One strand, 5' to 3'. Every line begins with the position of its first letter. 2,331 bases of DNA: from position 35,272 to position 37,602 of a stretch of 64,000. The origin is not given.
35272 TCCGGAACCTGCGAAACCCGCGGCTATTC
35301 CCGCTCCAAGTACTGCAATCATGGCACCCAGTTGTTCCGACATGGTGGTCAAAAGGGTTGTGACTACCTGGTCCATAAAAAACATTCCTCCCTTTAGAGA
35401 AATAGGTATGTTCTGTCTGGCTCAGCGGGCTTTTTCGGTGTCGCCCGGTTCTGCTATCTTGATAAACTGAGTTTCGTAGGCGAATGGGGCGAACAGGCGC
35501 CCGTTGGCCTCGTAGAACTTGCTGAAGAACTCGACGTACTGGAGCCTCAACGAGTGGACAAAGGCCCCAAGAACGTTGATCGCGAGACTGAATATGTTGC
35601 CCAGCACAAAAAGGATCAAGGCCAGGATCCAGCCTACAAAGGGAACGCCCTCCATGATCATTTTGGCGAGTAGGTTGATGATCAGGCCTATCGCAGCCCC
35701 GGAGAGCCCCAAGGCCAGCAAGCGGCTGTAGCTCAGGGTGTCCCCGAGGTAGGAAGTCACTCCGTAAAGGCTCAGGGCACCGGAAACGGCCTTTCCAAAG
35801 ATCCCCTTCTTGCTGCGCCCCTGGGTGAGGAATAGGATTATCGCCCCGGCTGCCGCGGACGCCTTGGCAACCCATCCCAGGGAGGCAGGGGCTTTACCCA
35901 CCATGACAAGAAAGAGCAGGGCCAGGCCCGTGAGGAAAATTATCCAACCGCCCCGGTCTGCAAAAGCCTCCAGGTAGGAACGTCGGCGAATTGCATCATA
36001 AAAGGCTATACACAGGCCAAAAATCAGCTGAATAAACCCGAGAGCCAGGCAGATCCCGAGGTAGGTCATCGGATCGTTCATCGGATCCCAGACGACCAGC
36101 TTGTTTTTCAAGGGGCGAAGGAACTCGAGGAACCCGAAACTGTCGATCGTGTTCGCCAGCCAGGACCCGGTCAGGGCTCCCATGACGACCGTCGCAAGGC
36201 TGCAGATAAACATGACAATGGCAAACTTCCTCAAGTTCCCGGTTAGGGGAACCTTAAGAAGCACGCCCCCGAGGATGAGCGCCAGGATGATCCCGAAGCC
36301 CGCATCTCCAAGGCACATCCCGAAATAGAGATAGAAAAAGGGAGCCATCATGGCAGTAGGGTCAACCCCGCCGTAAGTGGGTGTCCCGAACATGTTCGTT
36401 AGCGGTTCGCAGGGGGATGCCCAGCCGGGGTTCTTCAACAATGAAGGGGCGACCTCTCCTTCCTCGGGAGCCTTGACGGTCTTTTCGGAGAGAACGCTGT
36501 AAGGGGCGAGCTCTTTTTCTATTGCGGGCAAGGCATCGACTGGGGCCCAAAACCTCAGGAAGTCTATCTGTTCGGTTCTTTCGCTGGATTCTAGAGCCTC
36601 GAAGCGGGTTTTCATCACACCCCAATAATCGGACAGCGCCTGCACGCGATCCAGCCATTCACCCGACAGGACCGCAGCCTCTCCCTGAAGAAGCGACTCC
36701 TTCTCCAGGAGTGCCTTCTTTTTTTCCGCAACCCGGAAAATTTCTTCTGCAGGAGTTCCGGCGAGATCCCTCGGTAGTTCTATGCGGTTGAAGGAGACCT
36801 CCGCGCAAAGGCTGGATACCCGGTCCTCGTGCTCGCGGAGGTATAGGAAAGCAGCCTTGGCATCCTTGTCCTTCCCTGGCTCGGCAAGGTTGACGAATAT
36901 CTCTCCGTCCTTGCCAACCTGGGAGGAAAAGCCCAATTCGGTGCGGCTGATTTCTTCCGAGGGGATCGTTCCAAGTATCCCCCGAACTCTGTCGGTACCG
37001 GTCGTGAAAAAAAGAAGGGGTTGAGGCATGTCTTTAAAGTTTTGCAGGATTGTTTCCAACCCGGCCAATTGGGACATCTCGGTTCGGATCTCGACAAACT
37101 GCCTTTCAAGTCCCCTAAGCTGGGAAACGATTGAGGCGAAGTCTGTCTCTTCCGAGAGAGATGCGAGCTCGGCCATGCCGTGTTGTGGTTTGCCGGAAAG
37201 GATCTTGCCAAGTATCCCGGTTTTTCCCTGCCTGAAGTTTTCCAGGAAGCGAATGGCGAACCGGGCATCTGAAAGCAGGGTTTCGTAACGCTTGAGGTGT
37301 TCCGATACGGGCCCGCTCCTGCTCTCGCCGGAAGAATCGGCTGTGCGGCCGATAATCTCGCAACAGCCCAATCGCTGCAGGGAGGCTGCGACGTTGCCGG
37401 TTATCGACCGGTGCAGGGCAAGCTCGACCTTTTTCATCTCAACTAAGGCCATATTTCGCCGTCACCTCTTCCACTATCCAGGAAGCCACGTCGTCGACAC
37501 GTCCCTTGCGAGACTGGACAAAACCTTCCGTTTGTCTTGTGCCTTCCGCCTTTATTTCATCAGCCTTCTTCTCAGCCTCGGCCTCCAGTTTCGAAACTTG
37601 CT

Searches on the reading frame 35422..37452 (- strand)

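Call 19: search_protein_families(library=pfam, proteins=[window:35422-37452:-], max_evalue=0.00001)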
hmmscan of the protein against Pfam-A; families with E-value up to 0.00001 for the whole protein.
window:35422-37452:- (676 aa): 1 family
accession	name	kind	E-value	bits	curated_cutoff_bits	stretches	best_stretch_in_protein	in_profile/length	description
PF01496.24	V_ATPase_I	-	1e-21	77.1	30.7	1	571-659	721-815/815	V-type ATPase 116kDa subunit family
